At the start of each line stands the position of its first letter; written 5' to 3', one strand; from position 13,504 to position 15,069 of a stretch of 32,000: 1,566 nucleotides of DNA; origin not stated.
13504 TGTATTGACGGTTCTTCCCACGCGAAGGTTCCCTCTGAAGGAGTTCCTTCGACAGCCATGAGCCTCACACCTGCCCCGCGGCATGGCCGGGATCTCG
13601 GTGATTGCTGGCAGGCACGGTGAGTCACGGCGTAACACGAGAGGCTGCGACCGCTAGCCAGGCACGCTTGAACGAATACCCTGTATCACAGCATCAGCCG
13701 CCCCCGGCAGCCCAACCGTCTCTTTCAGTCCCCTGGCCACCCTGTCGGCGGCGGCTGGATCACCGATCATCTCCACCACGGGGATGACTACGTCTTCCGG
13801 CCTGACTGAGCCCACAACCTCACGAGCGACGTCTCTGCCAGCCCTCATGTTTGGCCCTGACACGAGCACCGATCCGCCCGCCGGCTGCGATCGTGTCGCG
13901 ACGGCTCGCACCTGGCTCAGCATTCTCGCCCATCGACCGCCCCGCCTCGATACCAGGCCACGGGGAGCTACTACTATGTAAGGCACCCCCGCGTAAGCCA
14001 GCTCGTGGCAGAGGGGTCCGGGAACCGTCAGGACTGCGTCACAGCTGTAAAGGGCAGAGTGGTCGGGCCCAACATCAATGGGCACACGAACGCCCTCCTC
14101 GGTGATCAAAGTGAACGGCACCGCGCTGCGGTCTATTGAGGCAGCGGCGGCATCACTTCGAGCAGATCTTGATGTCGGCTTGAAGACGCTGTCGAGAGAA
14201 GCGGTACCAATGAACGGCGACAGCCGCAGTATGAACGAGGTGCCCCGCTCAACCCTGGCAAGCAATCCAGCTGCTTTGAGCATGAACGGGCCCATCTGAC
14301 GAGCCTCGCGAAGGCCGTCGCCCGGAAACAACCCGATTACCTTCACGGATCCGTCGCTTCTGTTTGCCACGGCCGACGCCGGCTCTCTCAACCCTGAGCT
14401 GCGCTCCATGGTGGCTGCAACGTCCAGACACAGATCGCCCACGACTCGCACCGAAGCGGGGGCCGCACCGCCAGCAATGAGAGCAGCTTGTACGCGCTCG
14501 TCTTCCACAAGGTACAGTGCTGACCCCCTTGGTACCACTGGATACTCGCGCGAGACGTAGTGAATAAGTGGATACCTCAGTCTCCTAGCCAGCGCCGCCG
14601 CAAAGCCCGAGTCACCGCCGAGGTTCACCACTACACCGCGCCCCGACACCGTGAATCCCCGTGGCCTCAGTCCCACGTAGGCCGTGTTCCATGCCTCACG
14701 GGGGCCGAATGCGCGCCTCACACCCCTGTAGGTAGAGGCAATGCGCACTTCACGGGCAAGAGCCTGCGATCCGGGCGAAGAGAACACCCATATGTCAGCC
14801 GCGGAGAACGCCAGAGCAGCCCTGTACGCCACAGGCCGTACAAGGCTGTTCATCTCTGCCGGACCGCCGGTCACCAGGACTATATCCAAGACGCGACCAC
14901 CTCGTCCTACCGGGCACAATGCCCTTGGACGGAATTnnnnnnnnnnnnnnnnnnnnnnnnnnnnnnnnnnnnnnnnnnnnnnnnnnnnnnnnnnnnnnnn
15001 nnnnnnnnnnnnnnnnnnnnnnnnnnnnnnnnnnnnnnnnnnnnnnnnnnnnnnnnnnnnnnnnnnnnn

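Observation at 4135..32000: Outer-membrane biogenesis supercluster fused head-to-tail with a sporulation gene block on one strand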

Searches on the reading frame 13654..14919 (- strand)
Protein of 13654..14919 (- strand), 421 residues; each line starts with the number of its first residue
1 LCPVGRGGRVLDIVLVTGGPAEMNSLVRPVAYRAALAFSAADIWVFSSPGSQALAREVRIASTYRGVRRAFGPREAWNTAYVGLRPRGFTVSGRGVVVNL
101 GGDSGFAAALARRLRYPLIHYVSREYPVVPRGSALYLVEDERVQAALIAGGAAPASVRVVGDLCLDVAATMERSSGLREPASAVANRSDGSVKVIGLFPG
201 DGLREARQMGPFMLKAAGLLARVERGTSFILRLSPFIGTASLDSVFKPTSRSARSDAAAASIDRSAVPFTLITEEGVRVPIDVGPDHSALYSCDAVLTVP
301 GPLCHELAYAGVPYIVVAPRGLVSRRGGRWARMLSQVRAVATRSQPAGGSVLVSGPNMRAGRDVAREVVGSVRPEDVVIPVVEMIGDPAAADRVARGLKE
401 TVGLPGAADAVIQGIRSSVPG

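Call 3: search_protein_families(library=pfam, proteins=[window:13654-14919:-], max_evalue=0.01)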
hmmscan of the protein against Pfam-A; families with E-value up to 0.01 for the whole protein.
window:13654-14919:- (421 aa): 0 families

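Call 5: search_protein_families(library=ncbifam, proteins=[window:13654-14919:-], max_evalue=0.01)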
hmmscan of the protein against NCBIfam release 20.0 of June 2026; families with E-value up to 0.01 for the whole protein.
window:13654-14919:- (421 aa): 0 families

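Call 32: search_protein_families(library=pfam, proteins=[window:13654-14919:-], max_evalue=10)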
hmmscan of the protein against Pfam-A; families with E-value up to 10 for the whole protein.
window:13654-14919:- (421 aa): 1 family
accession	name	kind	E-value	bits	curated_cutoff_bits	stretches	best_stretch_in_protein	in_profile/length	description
PF02350.25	Epimerase_2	-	0.23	10.7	30.6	1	131-173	121-162/347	UDP-N-acetylglucosamine 2-epimerase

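Call 62: search_solved_structures(query=window:13654-14919:-, max_evalue=1)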
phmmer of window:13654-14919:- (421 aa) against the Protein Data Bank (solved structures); distinct sequences matched with E-value up to 1: 1.
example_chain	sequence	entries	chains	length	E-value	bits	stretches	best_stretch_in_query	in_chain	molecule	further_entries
5cdk_A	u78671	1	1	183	0.37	13.1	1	181-260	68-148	Chaperonin 60B1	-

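Call 85: search_protein_representatives(protein=window:13654-14919:-)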
Query: 421 residues. Proteins with E-value up to 0.001 (for the whole library): 303; up to 1e-10: 161; up to 1e-30: 6. The best 150 are listed.
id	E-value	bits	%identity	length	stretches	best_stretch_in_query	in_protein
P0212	9.2e-258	871.3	100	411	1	11-421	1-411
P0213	1.5e-112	393.1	54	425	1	11-418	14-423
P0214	2.5e-41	158.6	33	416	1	11-415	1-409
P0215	2.9e-41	158.3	32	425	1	11-413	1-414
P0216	6.0e-34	134.3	31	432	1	2-411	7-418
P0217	6.2e-31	124.4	28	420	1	11-415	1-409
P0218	2.8e-30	122.2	29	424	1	11-418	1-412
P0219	4.1e-30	121.7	29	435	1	11-417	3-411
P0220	2.5e-29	119.1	28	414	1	12-411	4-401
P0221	3.0e-29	118.8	34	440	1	11-413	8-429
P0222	8.7e-29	117.3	29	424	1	11-413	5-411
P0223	9.2e-29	117.2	29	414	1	11-417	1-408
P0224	2.4e-28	115.8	29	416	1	13-412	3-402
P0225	2.8e-28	115.6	30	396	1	11-416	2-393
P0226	6.5e-28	114.4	30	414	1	11-387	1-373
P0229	1.2e-26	110.2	25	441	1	11-415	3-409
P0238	1.7e-24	103.2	26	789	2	9-413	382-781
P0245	1.3e-23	100.2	24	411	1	11-412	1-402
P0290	1.4e-17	80.3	29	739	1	3-417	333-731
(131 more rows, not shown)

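Call 86: search_protein_families(library=ncbifam, proteins=[P0213, P0214, P0215, P0216, P0217, P0220, P0229, P0238, P0245, P0290], max_evalue=0.001)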
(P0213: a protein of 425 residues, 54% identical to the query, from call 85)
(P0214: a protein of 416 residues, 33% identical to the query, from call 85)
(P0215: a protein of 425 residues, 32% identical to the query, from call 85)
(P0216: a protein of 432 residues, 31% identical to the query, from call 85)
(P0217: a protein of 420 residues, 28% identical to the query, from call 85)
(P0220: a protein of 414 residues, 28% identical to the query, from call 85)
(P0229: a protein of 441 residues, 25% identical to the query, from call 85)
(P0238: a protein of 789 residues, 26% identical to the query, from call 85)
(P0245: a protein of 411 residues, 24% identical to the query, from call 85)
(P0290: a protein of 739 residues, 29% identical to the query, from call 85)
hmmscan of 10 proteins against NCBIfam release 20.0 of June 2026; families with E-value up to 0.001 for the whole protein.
P0213 (425 aa): 1 family
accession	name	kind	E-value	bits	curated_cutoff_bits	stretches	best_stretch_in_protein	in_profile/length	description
TIGR00215.1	lpxB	equivalog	0.00074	18.5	190.25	0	159-240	160-242/382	lipid-A-disaccharide synthase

P0214 (416 aa): 2 families
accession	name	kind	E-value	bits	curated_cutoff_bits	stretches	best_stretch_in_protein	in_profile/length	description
TIGR00215.1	lpxB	equivalog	1.3e-13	50.6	190.25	1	148-222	163-235/382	lipid-A-disaccharide synthase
TIGR03492.1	TIGR03492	hypoth_equivalog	2.3e-08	33.1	219.2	1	129-302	168-319/396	lipid-A-disaccharide synthase-related protein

P0215 (425 aa): 2 families
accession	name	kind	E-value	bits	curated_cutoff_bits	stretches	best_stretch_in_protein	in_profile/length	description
TIGR00215.1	lpxB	equivalog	2.3e-16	59.6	190.25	1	148-222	160-235/382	lipid-A-disaccharide synthase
TIGR03492.1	TIGR03492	hypoth_equivalog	4.6e-12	45.3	219.2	1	135-317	166-326/396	lipid-A-disaccharide synthase-related protein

P0216 (432 aa): 2 families
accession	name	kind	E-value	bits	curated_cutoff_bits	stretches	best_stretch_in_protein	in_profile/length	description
TIGR00215.1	lpxB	equivalog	5e-10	38.8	190.25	1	157-245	158-248/382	lipid-A-disaccharide synthase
TIGR03492.1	TIGR03492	hypoth_equivalog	4.1e-06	25.7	219.2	1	154-244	177-259/396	lipid-A-disaccharide synthase-related protein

P0217 (420 aa): 2 families
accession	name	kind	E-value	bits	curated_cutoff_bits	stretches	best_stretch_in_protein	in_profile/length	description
TIGR03492.1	TIGR03492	hypoth_equivalog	3.1e-14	52.5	219.2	1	129-304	168-321/396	lipid-A-disaccharide synthase-related protein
TIGR00215.1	lpxB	equivalog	2e-13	50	190.25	1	149-221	164-237/382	lipid-A-disaccharide synthase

P0220 (414 aa): 3 families
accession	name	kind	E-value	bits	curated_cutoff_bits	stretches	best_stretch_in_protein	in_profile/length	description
TIGR00215.1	lpxB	equivalog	3.2e-16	59.2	190.25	1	149-231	162-245/382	lipid-A-disaccharide synthase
TIGR03492.1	TIGR03492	hypoth_equivalog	1.9e-07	30.1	219.2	1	147-296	181-317/396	lipid-A-disaccharide synthase-related protein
NF002173.0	PRK01021.1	equivalog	0.00077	18.1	1033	0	151-192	386-427/610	lipid-A-disaccharide synthase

P0229 (441 aa): 2 families
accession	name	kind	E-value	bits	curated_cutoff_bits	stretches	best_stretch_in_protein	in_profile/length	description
TIGR00215.1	lpxB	equivalog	3.2e-11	42.7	190.25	1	148-242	161-259/382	lipid-A-disaccharide synthase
TIGR03492.1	TIGR03492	hypoth_equivalog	2.8e-08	32.9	219.2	1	145-303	180-320/396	lipid-A-disaccharide synthase-related protein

P0238 (789 aa): 4 families
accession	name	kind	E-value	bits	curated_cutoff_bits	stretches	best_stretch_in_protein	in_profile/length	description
TIGR00215.1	lpxB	equivalog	4.9e-99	331.8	190.25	2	4-373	7-379/382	lipid-A-disaccharide synthase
NF002173.0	PRK01021.1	equivalog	2.3e-39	135.4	1033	1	4-360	227-589/610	lipid-A-disaccharide synthase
TIGR03492.1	TIGR03492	hypoth_equivalog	9e-21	74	219.2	2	107-246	138-262/396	lipid-A-disaccharide synthase-related protein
NF010135.0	PRK13609.1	equivalog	0.0003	19.9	500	0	499-568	143-212/388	diglucosyl diacylglycerol synthase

P0245 (411 aa): 4 families
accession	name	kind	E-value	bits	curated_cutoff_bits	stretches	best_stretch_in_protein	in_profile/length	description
TIGR00215.1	lpxB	equivalog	8.3e-12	44.6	190.25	1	146-299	161-292/382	lipid-A-disaccharide synthase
TIGR03492.1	TIGR03492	hypoth_equivalog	1e-11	44.2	219.2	1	114-298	153-319/396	lipid-A-disaccharide synthase-related protein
NF010135.0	PRK13609.1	equivalog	2.9e-06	26.5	500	0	120-186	146-212/388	diglucosyl diacylglycerol synthase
NF004388.0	PRK05749.1-4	equivalog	0.00087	17.9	438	0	362-405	373-417/425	lipid IV(A) 3-deoxy-D-manno-octulosonic acid transferase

P0290 (739 aa): 25 families
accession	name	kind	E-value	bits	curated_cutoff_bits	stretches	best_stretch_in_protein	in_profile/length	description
NF041875.1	EPS_EpsD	equivalog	4e-39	134.9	370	1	7-206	3-208/325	exopolysaccharide biosynthesis glycosyltransferase EpsD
TIGR03965.1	mycofact_glyco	equivalog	1.1e-18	67.3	280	1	4-205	75-281/467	mycofactocin biosynthesis glycosyltransferase MftF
NF038302.1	EPS_HpsE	equivalog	1.6e-17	63.4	300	1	4-113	2-115/307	hormogonium polysaccharide biosynthesis glycosyltransferase HpsE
NF050050.1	ProtGlycPglI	equivalog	2.7e-16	59.8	500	1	6-95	5-94/306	GalNAc(5)-diNAcBac-PP-undecaprenol beta-1,3-glucosyltransferase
NF038299.1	EPS_HpsN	equivalog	6.5e-14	51.6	425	1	6-114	4-111/317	hormogonium polysaccharide biosynthesis glycosyltransferase HpsN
NF007482.0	PRK10073.1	equivalog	9.3e-13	47.9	423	1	6-101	9-103/334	glycosyltransferase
TIGR00215.1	lpxB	equivalog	2.2e-12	46.5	190.25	1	478-623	161-292/382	lipid-A-disaccharide synthase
NF041394.1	GtaseAglG_Halo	equivalog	1.3e-11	44.3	440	1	7-119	5-117/304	glucosyl-dolichyl phosphate glucuronosyltransferase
NF007453.0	PRK10018.1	equivalog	7.1e-11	42.3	382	1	6-95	9-97/280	colanic acid biosynthesis glycosyltransferase WcaA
TIGR04017.1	WcaA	equivalog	1.7e-10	41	495.75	1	6-96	8-97/279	colanic acid biosynthesis glycosyltransferase WcaA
NF047683.1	TeichurnBiosyTuaG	equivalog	1.9e-10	40.8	400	1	6-95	9-97/252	teichuronic acid biosynthesis protein TuaG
TIGR03111.1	glyc2_xrt_Gpos1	hypoth_equivalog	2e-10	40.1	363.95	1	5-122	51-170/439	TIGR03111 family XrtG-associated glycosyltransferase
TIGR03492.1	TIGR03492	hypoth_equivalog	3.7e-10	39.1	219.2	1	452-622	159-319/396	lipid-A-disaccharide synthase-related protein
TIGR03937.1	PgaC_IcaA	equivalog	9.4e-10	38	422.3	1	5-98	47-139/407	poly-beta-1,6-N-acetyl-D-glucosamine synthase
TIGR04283.1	glyco_like_mftF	equivalog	1.9e-09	37.5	182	1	6-202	2-184/221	TIGR04283 family arsenosugar biosynthesis glycosyltransferase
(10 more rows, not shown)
